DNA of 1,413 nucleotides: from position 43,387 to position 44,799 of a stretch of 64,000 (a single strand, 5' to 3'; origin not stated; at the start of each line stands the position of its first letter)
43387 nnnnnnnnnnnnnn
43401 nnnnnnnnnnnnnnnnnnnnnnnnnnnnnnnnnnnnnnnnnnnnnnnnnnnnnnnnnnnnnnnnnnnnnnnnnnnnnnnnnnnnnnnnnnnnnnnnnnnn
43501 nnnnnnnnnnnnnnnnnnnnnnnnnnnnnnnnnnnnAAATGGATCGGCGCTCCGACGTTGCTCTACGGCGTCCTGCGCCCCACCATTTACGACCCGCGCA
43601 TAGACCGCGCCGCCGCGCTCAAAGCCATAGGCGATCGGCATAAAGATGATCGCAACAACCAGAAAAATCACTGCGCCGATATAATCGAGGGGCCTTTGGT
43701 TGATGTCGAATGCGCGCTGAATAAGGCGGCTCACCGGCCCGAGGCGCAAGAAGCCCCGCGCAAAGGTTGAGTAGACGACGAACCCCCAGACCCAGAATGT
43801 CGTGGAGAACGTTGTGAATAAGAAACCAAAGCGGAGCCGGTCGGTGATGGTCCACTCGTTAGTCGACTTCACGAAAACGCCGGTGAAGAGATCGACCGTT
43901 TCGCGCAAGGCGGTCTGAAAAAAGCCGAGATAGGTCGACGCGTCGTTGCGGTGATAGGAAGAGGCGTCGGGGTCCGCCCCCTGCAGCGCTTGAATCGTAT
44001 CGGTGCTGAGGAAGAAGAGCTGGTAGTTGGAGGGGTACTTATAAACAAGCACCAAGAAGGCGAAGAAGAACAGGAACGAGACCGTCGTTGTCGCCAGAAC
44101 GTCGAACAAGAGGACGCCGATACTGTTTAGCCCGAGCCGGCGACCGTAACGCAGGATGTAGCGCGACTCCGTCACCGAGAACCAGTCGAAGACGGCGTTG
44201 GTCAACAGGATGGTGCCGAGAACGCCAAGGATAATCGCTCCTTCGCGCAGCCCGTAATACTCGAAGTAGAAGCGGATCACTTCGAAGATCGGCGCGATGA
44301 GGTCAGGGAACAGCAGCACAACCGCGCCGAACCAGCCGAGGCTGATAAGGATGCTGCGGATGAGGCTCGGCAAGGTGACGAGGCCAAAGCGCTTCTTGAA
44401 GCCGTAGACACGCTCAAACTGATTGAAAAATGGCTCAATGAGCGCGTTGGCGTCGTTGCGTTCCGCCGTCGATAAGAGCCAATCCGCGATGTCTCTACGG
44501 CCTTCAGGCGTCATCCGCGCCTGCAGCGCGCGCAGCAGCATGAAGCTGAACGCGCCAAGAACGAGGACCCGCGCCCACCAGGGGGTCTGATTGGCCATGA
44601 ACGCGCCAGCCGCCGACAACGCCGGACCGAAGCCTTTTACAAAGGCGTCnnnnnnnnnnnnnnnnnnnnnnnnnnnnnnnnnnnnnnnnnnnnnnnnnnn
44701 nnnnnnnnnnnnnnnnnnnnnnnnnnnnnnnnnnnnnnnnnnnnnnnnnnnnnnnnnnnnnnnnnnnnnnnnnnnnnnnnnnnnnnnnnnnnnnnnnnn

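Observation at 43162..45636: Single-chain trypsin-fold protease + ~8-helix membrane module + OmpA_C peptidoglycan anchor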

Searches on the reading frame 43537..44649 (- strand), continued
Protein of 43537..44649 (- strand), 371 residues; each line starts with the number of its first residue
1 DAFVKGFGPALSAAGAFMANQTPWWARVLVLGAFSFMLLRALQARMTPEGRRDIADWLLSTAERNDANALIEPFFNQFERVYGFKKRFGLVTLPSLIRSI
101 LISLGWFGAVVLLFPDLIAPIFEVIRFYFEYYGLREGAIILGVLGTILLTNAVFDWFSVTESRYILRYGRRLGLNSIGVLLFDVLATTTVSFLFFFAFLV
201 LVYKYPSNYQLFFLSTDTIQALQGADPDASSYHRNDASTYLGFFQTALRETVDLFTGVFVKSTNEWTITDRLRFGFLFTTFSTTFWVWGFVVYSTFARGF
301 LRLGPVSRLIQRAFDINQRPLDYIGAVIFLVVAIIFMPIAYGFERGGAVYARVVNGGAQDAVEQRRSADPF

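Call 45: find_related_loci(query=A4, collection=genome_contigs, flank=8000)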
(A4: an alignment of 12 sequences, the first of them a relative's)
Query A4 (307 aa) in genome_contigs; peptide patterns used: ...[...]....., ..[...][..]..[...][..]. (x = any residue, [..] = any of these).
115 stretches matched a pattern; 47 encode a relative of the query (tblastn E <= 1e-3); 47 distinct loci.
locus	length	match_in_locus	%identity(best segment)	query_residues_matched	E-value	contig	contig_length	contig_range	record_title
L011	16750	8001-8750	39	7-287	2e-47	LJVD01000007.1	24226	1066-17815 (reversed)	MAG: candidate division Zixibacteria bacterium SM1_73 WOR1_30_36_1380, whole genome shotgun sequence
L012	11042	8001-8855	32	9-295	4e-45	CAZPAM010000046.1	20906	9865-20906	MAG TPA_asm: uncultured Candidatus Scalindua sp. isolate SRP200020_co5_90 genome assembly, contig: NODE_3918_length_2090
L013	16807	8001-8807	34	15-294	8e-45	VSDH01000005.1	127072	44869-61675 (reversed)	MAG: Candidatus Scalindua sediminis isolate MohnsGC08_192 NODE_5_length_127072_cov_57.197394, whole genome shotgun seque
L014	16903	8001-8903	29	7-287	2e-35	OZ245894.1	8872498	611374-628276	MAG: Saprospiraceae bacterium isolate 95635b9e-7190-4540-af38-e21a3cfd68f5 genome assembly, chromosome: 1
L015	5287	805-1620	31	10-295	1e-34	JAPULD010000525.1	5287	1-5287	MAG: Planctomycetota bacterium isolate KW1-S15_97 KW1-S15_97_cg525, whole genome shotgun sequence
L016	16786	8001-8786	33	14-294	1e-34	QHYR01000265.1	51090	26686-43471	MAG: Acidobacteria bacterium isolate gp2 AA83 14_0927_12_40cm_scaffold_703_curated, whole genome shotgun sequence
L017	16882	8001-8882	29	10-305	8e-34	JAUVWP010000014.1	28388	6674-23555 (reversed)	MAG: Methanosarcinales archaeon isolate CSMAG_1193 CSMAG_1193_k127_7493043_length_28388_cov_57.0839, whole genome shotgu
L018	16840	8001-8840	34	1-286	6e-34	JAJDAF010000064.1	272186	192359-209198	MAG: candidate division KSB1 bacterium isolate OFTM356 OFTM356_63, whole genome shotgun sequence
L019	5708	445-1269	32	10-288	2e-33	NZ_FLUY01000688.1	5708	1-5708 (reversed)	Candidatus Thiosymbion oneisti isolate LOsNLC13024, whole genome shotgun sequence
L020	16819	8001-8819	35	10-288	3e-33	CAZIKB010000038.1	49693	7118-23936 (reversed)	MAG TPA_asm: uncultured Cytophagia bacterium isolate binchicken_co121_9 genome assembly, contig: NODE_233_length_49693_c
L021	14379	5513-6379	31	6-290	6e-33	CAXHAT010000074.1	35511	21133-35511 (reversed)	MAG TPA_asm: uncultured Deferribacteres bacterium isolate SRR12479933_maxbin2_2 genome assembly, contig: ERZ4874384.77,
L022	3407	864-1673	32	12-299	1e-30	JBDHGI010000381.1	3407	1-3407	MAG: Gemmatimonadota bacterium isolate M8-58_Bin_425 M8-58_Bin_425_scaffold_220912, whole genome shotgun sequence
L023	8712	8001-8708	35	10-247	4e-30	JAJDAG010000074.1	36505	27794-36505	MAG: candidate division KSB1 bacterium isolate OFTM72 OFTM72_73, whole genome shotgun sequence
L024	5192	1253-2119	33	1-288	2e-29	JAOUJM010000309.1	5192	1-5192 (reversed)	MAG: Gammaproteobacteria bacterium isolate 8_1_Jan_SF_Bin103 8_1_Jan_SF_Bin103_scaffold_11167_c1, whole genome shotgun s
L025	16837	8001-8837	29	10-298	3e-29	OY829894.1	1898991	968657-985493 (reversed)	MAG: Sedimenticolaceae bacterium isolate 6ff8635f-dff1-4316-91b4-0e33d66fd4de genome assembly, chromosome: 4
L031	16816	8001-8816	28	21-296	2e-27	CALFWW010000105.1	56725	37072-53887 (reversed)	MAG: uncultured Saprospiraceae bacterium isolate L1_Bin_Bin_136_sub_1 genome assembly, contig: c_000001772059, whole gen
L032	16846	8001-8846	32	9-279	1e-27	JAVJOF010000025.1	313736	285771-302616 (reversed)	MAG: Longimicrobiales bacterium isolate A1-SPW-16 k141_38103, whole genome shotgun sequence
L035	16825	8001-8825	33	9-285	2e-26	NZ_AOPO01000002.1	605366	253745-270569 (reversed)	Vreelandella titanicae BH1 contig00002, whole genome shotgun sequence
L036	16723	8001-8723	32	12-279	2e-26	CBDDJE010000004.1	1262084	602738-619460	MAG: Longimicrobiales bacterium isolate 6353df98-31e2-49de-988c-97e44199e14f genome assembly, contig: contig_4, whole ge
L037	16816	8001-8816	25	23-301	2e-25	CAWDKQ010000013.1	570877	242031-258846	MAG: Bryobacterales bacterium isolate MFD09286.bin.1.160 genome assembly, contig: contig_49637, whole genome shotgun seq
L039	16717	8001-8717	28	20-296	9e-24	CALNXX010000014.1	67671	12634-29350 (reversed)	MAG: uncultured Gammaproteobacteria bacterium isolate HOU_bin.0191 genome assembly, contig: contig_8476, whole genome sh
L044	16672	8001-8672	30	14-276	5e-22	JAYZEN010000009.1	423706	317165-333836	MAG: Pseudomonadota bacterium isolate XB_MAG143 DB_MAG143_0009, whole genome shotgun sequence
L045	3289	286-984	27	20-293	1e-20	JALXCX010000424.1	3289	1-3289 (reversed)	MAG: Desulfobulbaceae bacterium isolate T2_metabat2_scaf2bin.208 T2_NODE_77685_length_3289_cov_4.012334, whole genome sh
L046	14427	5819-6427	31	36-276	2e-19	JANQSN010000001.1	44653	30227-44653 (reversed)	MAG: Alphaproteobacteria bacterium isolate IP29b_bin.98 k99_3459803, whole genome shotgun sequence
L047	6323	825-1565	29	16-301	4e-19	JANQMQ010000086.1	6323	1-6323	MAG: Candidatus Phaeomarinobacter sp. isolate PL25b_bin.27 k99_1883204, whole genome shotgun sequence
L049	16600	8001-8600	30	49-276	9e-19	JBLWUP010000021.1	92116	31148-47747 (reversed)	MAG: Kiloniellaceae bacterium isolate EA10-05 A10maxbin.018RE.5K@21, whole genome shotgun sequence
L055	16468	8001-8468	32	10-170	7e-13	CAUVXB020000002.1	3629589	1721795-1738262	MAG: Alphaproteobacteria bacterium isolate 8c258d8c-a111-4014-ac25-dd31ebeb1c18 genome assembly, contig: contig_2, whole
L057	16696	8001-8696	25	19-277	1e-11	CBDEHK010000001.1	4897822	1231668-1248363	MAG: Alphaproteobacteria bacterium isolate b8b7b69a-d3a0-4c11-b006-0a04b1716f3a genome assembly, contig: contig_1, whole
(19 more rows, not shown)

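Call 48: search_protein_families(library=pfam, proteins=[L018:8001-9425:+, L020:7974-9368:+, L021:5489-6940:+, L025:7437-9581:+, L031:7956-9539:+, L035:7965-9653:+, L039:7923-9587:+, L045:235-2910:+, L047:777-2684:+, L049:7851-9722:+], max_evalue=0.001)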
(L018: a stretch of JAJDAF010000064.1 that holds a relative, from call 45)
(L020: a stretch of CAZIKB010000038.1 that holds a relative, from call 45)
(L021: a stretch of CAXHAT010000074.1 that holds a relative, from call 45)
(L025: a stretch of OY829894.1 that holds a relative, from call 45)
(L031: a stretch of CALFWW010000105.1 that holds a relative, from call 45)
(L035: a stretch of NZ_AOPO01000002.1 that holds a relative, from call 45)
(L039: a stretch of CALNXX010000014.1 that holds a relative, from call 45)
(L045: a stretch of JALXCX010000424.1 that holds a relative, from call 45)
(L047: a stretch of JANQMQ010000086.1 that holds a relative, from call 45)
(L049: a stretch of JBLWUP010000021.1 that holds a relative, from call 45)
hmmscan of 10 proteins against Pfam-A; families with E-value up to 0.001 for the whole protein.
L018:8001-9425:+ (474 aa): 1 family
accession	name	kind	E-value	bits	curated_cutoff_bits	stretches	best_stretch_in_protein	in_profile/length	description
PF07603.17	Lcl_C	-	4.5e-05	24.2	34.9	1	347-385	2-41/117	Lcl C-terminal domain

L020:7974-9368:+ (464 aa): 1 family
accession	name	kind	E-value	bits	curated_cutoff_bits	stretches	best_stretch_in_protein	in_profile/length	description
PF07603.17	Lcl_C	-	5.2e-17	62.7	34.9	1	347-464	2-117/117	Lcl C-terminal domain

L021:5489-6940:+ (483 aa): 1 family
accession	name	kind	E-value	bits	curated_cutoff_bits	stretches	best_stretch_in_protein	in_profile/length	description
PF07603.17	Lcl_C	-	4.9e-18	65.9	34.9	1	364-476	2-117/117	Lcl C-terminal domain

L025:7437-9581:+ (714 aa): 4 families
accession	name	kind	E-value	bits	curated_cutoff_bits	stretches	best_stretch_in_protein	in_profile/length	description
PF03781.23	FGE-sulfatase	-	7.7e-52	176.9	23.3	1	474-711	2-254/255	Sulfatase-modifying factor enzyme 1-like domain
PF13676.11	TIR_2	-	4.2e-23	82.6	28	1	15-129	1-121/122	TIR domain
PF08937.16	ThsB_TIR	-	1.3e-07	32.4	21.2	1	16-99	1-93/100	Thoeris protein ThsB, TIR-like domain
PF01582.25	TIR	-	3.7e-07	30.5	21.3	1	16-92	5-83/179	TIR domain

L031:7956-9539:+ (527 aa): 0 families

L035:7965-9653:+ (562 aa): 1 family
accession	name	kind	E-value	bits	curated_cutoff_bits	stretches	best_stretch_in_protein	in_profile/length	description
PF03781.23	FGE-sulfatase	-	2.9e-51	175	23.3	1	307-559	2-254/255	Sulfatase-modifying factor enzyme 1-like domain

L039:7923-9587:+ (554 aa): 14 families
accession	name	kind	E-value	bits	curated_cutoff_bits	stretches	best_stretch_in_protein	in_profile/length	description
PF07719.23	TPR_2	-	1.6e-15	56.3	27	0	418-448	3-33/34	Tetratricopeptide repeat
PF13431.12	TPR_17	-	4e-15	55.2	24.4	1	337-369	2-34/34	Tetratricopeptide repeat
PF14559.12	TPR_19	-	1.6e-14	54.4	25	1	328-382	5-61/68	Tetratricopeptide repeat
PF00515.34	TPR_1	-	6.2e-13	48.4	27.8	0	423-448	8-33/34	Tetratricopeptide repeat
PF13181.12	TPR_8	-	6.2e-13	48.2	25.7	0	428-448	13-33/34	Tetratricopeptide repeat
PF13428.12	TPR_14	-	2.5e-11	43.5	23.5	0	427-459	12-44/44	Tetratricopeptide repeat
PF13424.12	TPR_12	-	7.7e-09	36.1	30.1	0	410-445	39-74/77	Tetratricopeptide repeat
PF23914.1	TPR_CcmH_CycH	-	9e-09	35.8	42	1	431-509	65-146/158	Cytochrome c-type biogenesis protein H TPR domain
PF13432.12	TPR_16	-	4.6e-08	33.8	32.7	0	431-480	12-60/65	Tetratricopeptide repeat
PF13414.12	TPR_11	-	3.1e-07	30.4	26.8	1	433-453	11-31/42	TPR repeat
PF13374.12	TPR_10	-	7.9e-07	29.3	27.5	0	487-516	5-34/42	Tetratricopeptide repeat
PF13176.12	TPR_7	-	7.3e-05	23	27.9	0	350-371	1-22/36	Tetratricopeptide repeat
PF25062.1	ARM_TT21_N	-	0.0001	22.5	40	0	434-539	80-189/222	Tetratricopeptide repeat protein 21 N-terminal ARM repeat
PF13429.12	TPR_15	-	0.00042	20.3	26.2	0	324-370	224-270/280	Tetratricopeptide repeat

L045:235-2910:+ (891 aa): 2 families
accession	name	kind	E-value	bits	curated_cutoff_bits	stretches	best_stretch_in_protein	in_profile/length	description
PF08238.18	Sel1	-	4.8e-91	296.4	30.7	7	651-684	2-35/36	Sel1 repeat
PF13176.12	TPR_7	-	1.5e-07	31.4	27.9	0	472-499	1-24/36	Tetratricopeptide repeat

L047:777-2684:+ (635 aa): 1 family
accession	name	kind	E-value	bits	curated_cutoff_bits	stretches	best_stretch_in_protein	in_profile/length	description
PF08238.18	Sel1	-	1.6e-40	136.5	30.7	5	481-514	2-35/36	Sel1 repeat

L049:7851-9722:+ (623 aa): 1 family
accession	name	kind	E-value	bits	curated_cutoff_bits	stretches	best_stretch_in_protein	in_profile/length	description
PF08238.18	Sel1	-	3.2e-30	103.9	30.7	1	498-531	2-35/36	Sel1 repeat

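Call 51: search_protein_families(library=pfam, proteins=[L032:7377-8897:+, L036:7251-8771:+, L044:7959-9470:+, L046:5672-7318:+, L057:7917-9755:+, L037:7668-8798:+, L031:7956-9539:+, L055:7977-8840:+], max_evalue=0.01)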
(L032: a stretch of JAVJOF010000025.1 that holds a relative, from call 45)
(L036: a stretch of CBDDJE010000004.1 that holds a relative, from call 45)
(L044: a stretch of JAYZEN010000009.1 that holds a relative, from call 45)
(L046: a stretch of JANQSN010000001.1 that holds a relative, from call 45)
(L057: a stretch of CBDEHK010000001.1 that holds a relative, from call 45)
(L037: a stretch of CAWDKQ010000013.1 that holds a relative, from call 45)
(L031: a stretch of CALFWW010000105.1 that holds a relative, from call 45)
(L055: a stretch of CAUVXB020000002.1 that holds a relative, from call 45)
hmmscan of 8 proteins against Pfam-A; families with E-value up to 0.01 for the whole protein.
L032:7377-8897:+ (506 aa): 0 families

L036:7251-8771:+ (506 aa): 0 families

L044:7959-9470:+ (503 aa): 1 family
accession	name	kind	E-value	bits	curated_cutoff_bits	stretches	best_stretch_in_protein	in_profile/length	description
PF08238.18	Sel1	-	2.1e-23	82.3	30.7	3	379-414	1-36/36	Sel1 repeat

L046:5672-7318:+ (548 aa): 3 families
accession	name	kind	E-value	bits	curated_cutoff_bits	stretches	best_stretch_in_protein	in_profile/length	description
PF08238.18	Sel1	-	1.3e-34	117.8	30.7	5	356-389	3-36/36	Sel1 repeat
PF13176.12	TPR_7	-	0.00041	20.7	27.9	0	465-491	2-24/36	Tetratricopeptide repeat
PF11941.14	DUF3459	-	0.00098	19.9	22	0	438-479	21-59/90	Domain of unknown function (DUF3459)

L057:7917-9755:+ (612 aa): 1 family
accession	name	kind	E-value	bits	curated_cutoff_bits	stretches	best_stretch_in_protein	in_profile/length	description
PF08238.18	Sel1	-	1.1e-49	165.5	30.7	6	566-600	2-36/36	Sel1 repeat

L037:7668-8798:+ (376 aa): 0 families

L031:7956-9539:+ (527 aa): 0 families

L055:7977-8840:+ (287 aa): 0 families

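Call 58: search_protein_families(library=ncbifam, alignment_id=A2, max_evalue=0.1)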
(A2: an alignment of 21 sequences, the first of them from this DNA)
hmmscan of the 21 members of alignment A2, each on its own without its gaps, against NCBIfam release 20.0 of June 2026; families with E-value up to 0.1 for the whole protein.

A. member 1, seq(336 aa): 0 families

B. families by the number of members that match (of 21 scanned): 3 families
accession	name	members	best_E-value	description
NF047374.1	CD_typeI_toxin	1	0.00066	type I toxin-antitoxin system toxin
NF050004.1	BTH_I0359_fam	1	0.036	BTH_I0359 family protein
TIGR00799.1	mtp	1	0.07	Golgi 4-transmembrane spanning transporter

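Call 59: search_protein_families(library=padloc, alignment_id=A2, max_evalue=0.1)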
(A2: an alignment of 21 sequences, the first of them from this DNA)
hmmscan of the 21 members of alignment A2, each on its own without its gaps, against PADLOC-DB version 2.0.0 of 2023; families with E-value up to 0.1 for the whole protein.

A. member 1, seq(336 aa): 0 families

B. families by the number of members that match (of 21 scanned): 1 family
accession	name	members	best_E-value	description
PDLC02555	PglZ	1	0.0027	PglZ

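Call 60: search_solved_structures(query=A2, max_evalue=10)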
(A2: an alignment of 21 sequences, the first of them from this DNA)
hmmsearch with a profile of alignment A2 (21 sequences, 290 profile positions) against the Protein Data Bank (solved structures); distinct sequences matched with E-value up to 10: 0.

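Call 71: fold_search(model_id=the predicted structure, library=viral)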
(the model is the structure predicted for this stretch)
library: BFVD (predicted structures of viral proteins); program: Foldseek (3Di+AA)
matches with E <= 10: 126; with E <= 0.001: 0
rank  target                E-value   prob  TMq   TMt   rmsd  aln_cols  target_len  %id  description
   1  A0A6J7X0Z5            3.7e-01  0.15  0.14  0.09  40.1       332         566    9  Uncharacterized protein [uncultured Caudovirales phage]
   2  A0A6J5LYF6            4.2e-01  0.11  0.13  0.13  20.7       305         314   12  Phage head morphogenesis domain containing protein [uncultured Caudovirales phage]
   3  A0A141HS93            4.7e-01  0.14  0.17  0.08  23.3       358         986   12  (no name in the UniProt tables at hand)
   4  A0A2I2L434            8.6e-01  0.08  0.12  0.13  19.8       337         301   12  Transmembrane domain-containing protein [Orpheovirus IHUMI-LCC2]
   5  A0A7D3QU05            9.0e-01  0.07  0.13  0.10  27.9       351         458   10  DnaJ chaperone protein [Fadolivirus FV1/VV64]
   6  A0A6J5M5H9            1.2e+00  0.07  0.14  0.11  20.6       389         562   10  Tape_meas_TP901, phage tail tape measure protein, TP901 family, core region [uncultured Caudovirales phage]
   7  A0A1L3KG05            1.3e+00  0.04  0.11  0.10  23.3       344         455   11  (no name in the UniProt tables at hand)
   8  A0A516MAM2            1.4e+00  0.04  0.10  0.06  46.9       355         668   12  (no name in the UniProt tables at hand)
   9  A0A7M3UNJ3            1.4e+00  0.14  0.19  0.24  20.0       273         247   11  Uncharacterized protein [Pyramimonas orientalis virus 01B]
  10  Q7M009                1.5e+00  0.05  0.13  0.06  39.0       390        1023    8  Major acidic nuclear protein/transactivator protein complex [Simian cytomegalovirus (strain Colburn)]
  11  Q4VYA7                1.6e+00  0.10  0.17  0.20  26.4       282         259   10  (no name in the UniProt tables at hand)
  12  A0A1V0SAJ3            1.6e+00  0.03  0.11  0.11  23.7       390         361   10  EamA domain-containing protein [Catovirus CTV1]
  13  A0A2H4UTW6            1.9e+00  0.03  0.11  0.11  24.1       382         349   13  Uncharacterized protein [Bodo saltans virus]
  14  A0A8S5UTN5            1.9e+00  0.06  0.14  0.13  22.0       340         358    8  Uncharacterized protein [Myoviridae sp. ctYA416]
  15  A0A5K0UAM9            2.1e+00  0.08  0.14  0.13  22.0       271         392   15  Growth hormone-inducible transmembrane protein [Yasminevirus sp. GU-2018]
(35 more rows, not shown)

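Call 74: find_related_loci(query=A4, collection=viral_contigs, flank=6000)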
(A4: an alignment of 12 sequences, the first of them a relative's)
Query A4 (307 aa) in viral_contigs; peptide patterns used: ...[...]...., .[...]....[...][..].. (x = any residue, [..] = any of these).
115 stretches matched a pattern; 1 encode a relative of the query (tblastn E <= 1e-3); 1 distinct loci.
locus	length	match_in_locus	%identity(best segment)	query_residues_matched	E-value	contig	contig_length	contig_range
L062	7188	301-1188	28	23-288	8e-22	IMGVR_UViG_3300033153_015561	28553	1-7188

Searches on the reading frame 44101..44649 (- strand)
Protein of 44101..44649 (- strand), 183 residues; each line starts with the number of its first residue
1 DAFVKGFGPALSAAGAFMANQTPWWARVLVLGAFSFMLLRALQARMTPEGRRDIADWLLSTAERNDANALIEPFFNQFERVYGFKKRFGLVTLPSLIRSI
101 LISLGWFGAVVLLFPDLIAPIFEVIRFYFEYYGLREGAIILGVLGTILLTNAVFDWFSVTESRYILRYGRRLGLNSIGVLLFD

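Call 12: search_protein_families(library=pfam, proteins=[window:44101-44649:-], max_evalue=10)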
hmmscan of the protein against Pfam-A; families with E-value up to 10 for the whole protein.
window:44101-44649:- (183 aa): 1 family
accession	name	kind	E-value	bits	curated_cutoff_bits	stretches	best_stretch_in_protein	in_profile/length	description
PF00452.24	Bcl-2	-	0.0029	18.6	31.4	1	16-69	40-93/100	Apoptosis regulator proteins, Bcl-2 family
